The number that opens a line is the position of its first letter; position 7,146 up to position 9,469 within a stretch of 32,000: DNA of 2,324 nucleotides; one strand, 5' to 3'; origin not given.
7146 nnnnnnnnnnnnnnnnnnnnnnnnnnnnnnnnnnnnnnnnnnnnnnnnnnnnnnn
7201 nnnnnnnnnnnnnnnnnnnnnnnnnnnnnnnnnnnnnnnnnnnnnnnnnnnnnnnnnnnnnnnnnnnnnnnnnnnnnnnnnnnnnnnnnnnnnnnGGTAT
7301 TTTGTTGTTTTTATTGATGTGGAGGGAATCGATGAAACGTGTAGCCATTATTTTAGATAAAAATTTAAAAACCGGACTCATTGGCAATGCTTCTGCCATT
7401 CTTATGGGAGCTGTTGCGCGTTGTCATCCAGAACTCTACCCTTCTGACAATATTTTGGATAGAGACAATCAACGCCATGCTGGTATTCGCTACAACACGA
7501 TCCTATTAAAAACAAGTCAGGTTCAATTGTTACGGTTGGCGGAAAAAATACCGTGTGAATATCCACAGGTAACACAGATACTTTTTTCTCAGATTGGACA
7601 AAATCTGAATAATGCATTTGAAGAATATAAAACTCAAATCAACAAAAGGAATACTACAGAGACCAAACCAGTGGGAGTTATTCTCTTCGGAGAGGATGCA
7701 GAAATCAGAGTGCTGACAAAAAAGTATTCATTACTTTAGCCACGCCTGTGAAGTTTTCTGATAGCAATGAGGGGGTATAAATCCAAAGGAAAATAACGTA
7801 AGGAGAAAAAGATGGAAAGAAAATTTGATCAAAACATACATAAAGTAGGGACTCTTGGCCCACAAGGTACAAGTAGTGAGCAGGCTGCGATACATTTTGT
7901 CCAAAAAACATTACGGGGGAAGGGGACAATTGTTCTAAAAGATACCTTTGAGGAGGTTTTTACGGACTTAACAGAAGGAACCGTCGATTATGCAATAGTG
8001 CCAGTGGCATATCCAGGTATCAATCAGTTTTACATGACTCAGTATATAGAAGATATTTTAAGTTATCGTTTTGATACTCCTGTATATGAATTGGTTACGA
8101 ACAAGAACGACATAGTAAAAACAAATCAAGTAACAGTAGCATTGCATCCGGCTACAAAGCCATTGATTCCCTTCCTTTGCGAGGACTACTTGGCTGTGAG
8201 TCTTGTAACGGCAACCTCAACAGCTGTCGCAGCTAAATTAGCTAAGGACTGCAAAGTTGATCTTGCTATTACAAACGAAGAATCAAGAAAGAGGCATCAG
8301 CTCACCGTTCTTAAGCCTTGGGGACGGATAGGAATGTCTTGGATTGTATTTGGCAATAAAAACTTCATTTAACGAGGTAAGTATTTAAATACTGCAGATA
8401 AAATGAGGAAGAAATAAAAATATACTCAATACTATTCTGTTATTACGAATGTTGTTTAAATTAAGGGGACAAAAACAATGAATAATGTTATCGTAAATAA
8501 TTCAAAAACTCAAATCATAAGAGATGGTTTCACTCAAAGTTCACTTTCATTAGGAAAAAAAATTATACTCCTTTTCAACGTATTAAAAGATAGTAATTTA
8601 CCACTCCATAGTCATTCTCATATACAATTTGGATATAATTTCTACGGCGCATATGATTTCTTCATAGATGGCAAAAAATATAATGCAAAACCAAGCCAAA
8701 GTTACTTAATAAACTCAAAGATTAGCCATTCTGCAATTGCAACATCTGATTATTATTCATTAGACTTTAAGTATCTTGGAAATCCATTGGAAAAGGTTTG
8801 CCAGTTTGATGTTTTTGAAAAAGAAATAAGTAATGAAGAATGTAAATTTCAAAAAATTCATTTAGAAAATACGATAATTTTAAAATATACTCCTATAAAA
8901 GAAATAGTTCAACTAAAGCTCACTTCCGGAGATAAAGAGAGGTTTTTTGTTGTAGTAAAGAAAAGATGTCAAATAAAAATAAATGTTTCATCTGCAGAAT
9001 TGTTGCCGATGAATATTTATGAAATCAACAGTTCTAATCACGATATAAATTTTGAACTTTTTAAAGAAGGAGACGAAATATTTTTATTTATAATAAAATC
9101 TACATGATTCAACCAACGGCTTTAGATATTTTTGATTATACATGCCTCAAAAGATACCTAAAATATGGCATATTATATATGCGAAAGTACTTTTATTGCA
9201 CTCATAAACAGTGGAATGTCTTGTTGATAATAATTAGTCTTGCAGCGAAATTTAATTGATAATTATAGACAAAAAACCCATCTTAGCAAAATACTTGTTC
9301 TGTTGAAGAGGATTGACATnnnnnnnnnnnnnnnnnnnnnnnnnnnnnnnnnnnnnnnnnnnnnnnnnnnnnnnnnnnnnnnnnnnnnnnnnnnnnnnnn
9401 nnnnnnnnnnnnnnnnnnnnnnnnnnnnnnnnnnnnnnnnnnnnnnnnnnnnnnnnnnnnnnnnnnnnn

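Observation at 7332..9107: DUF2000, BacA-like decarboxylase-fold and cupin trio directly appended to the cas2 gene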

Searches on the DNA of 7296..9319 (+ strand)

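Call 95: search_dna_similar(query=window:7296-9319:+, collection=plasmids, mode=distant, max_rows=10)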
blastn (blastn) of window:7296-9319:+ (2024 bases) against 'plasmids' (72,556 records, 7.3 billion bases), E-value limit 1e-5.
No match.
